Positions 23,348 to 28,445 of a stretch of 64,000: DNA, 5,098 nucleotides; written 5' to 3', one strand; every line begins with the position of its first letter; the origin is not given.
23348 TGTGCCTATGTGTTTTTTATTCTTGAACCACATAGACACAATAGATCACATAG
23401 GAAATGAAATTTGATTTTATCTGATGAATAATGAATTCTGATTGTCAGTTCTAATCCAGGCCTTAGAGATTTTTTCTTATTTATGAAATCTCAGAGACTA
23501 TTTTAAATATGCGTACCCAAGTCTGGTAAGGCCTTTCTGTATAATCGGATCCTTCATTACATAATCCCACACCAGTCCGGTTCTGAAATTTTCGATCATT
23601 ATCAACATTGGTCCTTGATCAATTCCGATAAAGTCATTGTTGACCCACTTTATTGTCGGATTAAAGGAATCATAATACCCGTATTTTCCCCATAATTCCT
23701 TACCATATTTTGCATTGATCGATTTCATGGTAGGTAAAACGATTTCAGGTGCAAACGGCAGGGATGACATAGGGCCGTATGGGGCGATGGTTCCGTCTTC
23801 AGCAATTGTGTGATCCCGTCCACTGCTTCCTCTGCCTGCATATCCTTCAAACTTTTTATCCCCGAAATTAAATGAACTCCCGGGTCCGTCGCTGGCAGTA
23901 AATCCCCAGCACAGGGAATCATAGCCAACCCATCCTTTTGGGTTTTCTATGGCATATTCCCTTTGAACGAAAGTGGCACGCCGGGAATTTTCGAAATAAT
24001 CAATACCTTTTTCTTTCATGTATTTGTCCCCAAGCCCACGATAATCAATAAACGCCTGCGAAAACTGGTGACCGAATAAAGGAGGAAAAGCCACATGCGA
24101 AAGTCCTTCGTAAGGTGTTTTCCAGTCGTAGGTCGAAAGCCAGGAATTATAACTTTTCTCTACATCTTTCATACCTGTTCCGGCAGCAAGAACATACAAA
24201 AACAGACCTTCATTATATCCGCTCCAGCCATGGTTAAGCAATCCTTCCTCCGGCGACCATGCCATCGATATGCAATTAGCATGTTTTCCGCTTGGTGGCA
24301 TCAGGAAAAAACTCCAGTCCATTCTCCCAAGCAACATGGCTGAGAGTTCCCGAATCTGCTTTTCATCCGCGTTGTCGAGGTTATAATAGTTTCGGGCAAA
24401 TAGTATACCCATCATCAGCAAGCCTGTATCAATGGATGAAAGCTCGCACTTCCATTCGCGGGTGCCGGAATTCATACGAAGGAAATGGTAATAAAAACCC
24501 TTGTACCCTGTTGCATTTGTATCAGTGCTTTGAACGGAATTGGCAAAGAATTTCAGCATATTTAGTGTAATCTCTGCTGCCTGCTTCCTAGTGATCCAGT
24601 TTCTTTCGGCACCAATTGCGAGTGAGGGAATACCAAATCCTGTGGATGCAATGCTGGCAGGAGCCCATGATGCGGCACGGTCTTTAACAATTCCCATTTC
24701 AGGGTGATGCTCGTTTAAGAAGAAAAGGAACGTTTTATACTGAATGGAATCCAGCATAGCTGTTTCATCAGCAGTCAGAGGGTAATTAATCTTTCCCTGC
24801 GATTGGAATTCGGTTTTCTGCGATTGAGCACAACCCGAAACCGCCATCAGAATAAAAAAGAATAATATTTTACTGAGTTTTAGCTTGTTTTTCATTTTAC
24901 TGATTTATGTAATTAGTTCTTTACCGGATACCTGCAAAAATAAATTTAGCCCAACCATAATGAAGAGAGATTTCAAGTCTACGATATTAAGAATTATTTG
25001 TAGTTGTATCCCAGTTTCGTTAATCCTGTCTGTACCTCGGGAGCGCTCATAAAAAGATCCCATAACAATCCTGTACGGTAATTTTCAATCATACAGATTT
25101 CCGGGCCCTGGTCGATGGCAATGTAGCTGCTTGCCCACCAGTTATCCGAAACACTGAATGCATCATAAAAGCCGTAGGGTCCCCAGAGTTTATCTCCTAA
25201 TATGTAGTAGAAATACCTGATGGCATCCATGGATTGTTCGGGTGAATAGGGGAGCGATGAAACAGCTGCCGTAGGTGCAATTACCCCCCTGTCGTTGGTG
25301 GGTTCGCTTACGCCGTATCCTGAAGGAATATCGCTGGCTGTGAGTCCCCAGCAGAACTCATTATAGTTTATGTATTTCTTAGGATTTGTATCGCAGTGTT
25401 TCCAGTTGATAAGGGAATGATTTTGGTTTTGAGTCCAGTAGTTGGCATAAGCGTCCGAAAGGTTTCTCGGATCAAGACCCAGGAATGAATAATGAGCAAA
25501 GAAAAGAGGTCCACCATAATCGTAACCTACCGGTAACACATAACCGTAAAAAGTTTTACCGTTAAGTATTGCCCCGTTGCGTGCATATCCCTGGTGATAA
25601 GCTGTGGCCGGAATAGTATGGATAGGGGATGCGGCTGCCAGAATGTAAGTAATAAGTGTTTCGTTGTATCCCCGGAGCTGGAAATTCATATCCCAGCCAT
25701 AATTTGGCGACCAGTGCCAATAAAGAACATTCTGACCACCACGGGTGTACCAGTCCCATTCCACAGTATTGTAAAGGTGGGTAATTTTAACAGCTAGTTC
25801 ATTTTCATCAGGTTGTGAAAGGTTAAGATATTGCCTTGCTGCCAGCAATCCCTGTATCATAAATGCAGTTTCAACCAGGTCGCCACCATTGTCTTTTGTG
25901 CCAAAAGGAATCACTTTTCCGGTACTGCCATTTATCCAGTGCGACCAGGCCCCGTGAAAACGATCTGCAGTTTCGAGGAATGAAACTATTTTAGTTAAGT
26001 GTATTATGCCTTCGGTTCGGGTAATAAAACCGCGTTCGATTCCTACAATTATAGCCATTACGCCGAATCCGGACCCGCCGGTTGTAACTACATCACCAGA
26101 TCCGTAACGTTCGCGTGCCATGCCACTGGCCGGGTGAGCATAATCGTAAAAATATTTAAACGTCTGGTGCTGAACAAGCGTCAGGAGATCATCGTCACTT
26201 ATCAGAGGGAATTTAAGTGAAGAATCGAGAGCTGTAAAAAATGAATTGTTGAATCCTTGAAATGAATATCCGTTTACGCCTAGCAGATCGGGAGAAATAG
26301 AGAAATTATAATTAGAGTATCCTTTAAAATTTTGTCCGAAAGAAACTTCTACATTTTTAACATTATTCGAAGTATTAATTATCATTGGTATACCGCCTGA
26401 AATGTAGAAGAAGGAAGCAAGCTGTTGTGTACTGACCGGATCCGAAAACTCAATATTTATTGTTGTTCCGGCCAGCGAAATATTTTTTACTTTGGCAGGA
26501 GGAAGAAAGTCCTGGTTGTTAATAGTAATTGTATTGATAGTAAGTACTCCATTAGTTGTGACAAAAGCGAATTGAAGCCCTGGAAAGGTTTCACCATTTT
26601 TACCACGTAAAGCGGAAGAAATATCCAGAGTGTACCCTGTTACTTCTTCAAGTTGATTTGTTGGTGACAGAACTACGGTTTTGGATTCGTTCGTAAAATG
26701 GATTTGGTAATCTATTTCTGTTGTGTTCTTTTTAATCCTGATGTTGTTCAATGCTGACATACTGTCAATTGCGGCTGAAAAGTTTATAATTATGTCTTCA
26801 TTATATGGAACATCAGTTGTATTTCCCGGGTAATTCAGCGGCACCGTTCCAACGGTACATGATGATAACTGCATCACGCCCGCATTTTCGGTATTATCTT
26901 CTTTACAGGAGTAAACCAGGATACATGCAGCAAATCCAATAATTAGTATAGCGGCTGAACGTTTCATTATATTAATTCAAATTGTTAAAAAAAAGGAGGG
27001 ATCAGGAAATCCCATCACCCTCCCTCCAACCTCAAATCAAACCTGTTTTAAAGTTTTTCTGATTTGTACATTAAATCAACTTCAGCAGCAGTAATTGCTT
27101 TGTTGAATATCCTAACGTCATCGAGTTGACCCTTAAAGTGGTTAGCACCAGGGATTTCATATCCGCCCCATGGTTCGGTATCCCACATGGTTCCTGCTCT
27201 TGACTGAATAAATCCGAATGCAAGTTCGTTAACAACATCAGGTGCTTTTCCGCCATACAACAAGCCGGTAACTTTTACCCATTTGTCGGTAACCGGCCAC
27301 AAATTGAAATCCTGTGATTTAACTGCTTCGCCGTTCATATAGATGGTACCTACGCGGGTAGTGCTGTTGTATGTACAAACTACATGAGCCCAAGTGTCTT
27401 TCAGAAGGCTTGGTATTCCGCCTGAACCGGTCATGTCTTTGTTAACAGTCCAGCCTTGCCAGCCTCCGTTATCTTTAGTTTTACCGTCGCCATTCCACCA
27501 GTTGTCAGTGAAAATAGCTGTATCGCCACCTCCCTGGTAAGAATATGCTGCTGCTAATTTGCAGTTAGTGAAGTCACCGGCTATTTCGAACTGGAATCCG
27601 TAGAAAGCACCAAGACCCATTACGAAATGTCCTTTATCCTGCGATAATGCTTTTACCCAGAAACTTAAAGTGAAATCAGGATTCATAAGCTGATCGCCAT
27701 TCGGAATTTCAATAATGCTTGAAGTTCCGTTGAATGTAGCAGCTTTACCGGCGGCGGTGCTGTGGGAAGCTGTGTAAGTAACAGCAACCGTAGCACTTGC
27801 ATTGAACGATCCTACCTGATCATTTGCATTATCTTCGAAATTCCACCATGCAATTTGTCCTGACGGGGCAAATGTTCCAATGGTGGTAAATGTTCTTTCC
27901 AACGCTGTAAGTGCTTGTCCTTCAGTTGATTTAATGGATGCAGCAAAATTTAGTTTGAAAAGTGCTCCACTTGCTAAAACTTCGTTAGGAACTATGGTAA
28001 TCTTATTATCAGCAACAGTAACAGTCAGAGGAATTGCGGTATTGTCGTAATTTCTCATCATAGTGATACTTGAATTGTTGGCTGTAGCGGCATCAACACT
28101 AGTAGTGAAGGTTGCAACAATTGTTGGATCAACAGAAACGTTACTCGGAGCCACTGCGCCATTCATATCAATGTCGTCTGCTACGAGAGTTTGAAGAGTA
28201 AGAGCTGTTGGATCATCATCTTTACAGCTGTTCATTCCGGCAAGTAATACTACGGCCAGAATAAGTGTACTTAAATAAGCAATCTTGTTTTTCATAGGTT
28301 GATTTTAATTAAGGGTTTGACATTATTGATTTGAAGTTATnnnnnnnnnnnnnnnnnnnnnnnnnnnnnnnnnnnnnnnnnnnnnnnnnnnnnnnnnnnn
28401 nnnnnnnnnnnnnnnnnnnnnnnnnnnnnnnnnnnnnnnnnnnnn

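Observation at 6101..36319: Thirteen-gene PUL predicted to target beta-1,2-glucan, joining a Sus-type surface/periplasmic GH144 system to a cytoplasmic GH94 phosphorylase + GH35 branch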

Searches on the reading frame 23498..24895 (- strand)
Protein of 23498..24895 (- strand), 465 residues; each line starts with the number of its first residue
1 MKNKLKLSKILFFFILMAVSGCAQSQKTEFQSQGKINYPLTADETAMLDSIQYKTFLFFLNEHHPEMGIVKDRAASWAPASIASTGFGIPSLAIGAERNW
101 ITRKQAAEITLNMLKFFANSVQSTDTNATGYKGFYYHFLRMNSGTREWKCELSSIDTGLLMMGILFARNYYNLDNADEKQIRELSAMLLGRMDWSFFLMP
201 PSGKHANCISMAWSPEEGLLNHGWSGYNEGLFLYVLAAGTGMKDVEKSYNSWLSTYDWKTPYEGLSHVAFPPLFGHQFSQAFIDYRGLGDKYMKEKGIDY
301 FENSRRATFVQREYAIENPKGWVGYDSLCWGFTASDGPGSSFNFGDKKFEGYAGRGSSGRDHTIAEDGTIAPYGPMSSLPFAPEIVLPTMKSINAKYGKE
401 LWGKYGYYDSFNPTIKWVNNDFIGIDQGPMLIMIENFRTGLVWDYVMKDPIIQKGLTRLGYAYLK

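Call 4: search_protein_families(library=pfam, proteins=[window:23498-24895:-], max_evalue=0.001)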
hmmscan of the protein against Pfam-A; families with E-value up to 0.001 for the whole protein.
window:23498-24895:- (465 aa): 1 family
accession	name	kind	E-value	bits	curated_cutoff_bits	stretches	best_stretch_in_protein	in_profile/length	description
PF10091.15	Glycoamylase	-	1.7e-70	237.4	27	1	221-449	1-220/221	Putative glucoamylase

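Call 78: search_solved_structures(query=window:23498-24895:-, max_evalue=0.001, show_alignments=1)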
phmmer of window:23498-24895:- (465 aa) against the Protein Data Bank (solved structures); distinct sequences matched with E-value up to 0.001: 7.
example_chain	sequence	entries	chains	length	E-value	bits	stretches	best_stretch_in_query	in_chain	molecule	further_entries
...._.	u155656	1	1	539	1.4e-106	360.2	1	47-461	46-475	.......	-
4gl3_A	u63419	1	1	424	1e-64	222.1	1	42-462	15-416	putative glucoamylase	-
5z06_A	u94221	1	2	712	3.2e-51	177.6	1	22-459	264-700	BDI_3064 protein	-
3eu8_A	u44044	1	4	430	2e-49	171.7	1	43-462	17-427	putative glucoamylase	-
4qt9_A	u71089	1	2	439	5.1e-47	163.7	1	43-461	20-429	putative glucoamylase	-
5gzk_A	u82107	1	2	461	3.4e-41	144.5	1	19-461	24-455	Uncharacterized protein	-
5gzh_A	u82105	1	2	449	4.2e-41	144.2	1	20-461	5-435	Endo-beta-1,2-glucanase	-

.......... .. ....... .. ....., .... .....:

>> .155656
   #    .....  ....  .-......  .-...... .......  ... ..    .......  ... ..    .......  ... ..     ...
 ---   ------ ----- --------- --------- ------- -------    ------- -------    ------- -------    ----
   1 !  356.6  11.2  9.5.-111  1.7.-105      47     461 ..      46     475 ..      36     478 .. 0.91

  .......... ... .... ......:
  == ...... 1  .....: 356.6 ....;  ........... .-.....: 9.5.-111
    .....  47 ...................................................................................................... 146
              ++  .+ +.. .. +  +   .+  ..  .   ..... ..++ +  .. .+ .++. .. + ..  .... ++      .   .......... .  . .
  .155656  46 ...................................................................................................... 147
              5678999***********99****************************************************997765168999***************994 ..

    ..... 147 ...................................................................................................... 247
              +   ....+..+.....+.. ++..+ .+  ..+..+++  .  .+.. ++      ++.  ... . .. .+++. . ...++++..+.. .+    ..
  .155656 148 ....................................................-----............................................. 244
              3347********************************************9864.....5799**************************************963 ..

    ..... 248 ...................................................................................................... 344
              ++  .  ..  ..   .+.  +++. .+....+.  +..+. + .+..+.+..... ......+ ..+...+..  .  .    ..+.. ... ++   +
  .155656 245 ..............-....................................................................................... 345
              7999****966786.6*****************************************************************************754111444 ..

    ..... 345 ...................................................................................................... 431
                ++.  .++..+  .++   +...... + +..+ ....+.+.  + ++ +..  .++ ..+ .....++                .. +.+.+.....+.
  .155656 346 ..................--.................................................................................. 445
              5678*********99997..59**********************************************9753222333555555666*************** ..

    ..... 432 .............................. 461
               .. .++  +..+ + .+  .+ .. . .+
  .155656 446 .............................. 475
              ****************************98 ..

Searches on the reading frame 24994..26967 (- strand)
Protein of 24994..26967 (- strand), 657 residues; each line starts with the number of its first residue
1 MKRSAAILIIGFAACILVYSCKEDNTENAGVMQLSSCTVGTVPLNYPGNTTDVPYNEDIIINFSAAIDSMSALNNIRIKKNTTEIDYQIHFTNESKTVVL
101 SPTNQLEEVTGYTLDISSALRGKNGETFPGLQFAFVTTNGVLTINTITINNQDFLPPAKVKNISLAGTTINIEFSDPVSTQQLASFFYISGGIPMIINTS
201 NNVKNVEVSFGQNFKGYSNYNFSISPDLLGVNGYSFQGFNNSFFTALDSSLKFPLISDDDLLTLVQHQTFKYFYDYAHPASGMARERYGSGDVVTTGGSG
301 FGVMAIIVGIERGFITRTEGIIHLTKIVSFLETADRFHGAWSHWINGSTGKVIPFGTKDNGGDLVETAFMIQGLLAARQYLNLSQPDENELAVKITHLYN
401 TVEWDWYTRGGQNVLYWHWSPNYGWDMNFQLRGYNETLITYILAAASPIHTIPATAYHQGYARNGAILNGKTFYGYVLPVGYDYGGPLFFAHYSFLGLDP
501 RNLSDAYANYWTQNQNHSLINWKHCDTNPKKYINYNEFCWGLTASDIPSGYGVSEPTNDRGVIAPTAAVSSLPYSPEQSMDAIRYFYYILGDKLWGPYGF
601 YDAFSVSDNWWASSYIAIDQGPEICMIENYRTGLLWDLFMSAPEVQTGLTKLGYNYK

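Call 4: search_protein_families(library=pfam, proteins=[window:24994-26967:-], max_evalue=0.001)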
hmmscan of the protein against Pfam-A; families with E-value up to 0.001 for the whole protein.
window:24994-26967:- (657 aa): 2 families
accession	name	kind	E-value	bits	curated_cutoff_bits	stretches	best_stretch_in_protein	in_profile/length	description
PF10091.15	Glycoamylase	-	8.2e-73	245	27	1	428-642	1-220/221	Putative glucoamylase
PF13205.12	Big_5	-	4.3e-13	50.3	23.6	1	49-137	15-105/105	Bacterial Ig-like domain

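Call 16: search_solved_structures(query=window:24994-26967:-, max_evalue=0.001)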
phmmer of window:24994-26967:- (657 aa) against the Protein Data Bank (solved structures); distinct sequences matched with E-value up to 0.001: 7.
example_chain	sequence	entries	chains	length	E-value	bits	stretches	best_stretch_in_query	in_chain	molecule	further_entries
4gl3_A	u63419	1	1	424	1.2e-162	545.9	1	255-655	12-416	putative glucoamylase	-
5gzh_A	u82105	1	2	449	1e-155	523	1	248-654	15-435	Endo-beta-1,2-glucanase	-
5gzk_A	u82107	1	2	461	1.2e-155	522.6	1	241-654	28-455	Uncharacterized protein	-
3eu8_A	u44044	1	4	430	3.5e-151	507.9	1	256-657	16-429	putative glucoamylase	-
4qt9_A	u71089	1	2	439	4.4e-151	507.6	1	238-655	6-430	putative glucoamylase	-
5z06_A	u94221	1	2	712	2.7e-126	425.7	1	246-652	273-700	BDI_3064 protein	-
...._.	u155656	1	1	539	3.5e-39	137.8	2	261-550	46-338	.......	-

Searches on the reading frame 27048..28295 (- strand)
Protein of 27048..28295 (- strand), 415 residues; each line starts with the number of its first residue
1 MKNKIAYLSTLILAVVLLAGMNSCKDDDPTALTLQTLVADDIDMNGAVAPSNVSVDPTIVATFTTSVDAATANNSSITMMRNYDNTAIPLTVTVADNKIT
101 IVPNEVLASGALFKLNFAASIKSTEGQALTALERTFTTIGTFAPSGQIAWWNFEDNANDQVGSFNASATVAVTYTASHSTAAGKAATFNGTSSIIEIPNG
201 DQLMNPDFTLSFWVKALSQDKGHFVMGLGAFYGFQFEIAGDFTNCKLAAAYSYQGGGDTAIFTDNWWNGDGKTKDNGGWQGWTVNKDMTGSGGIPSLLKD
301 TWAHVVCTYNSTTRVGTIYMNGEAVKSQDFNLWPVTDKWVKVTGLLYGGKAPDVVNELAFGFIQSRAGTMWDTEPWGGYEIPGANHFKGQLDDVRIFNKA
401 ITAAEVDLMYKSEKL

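Call 4: search_protein_families(library=pfam, proteins=[window:27048-28295:-], max_evalue=0.001)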
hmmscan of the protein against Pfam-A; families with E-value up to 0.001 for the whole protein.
window:27048-28295:- (415 aa): 2 families
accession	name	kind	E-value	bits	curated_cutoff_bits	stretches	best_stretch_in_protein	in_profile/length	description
PF13385.13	Laminin_G_3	-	2e-15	57.7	27.6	2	189-335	1-112/151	Concanavalin A-like lectin/glucanases superfamily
PF13205.12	Big_5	-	1.3e-09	39.2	23.6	1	51-138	17-105/105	Bacterial Ig-like domain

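Call 18: search_protein_families(library=ncbifam, proteins=[window:27048-28295:-], max_evalue=0.01)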
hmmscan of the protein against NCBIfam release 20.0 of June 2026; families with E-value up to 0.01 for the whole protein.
window:27048-28295:- (415 aa): 1 family
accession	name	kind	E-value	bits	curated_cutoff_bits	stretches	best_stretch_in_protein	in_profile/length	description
NF052521.1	TafC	equivalog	1.5e-09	37.5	410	1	124-325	128-305/373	TafC family fimbrial protein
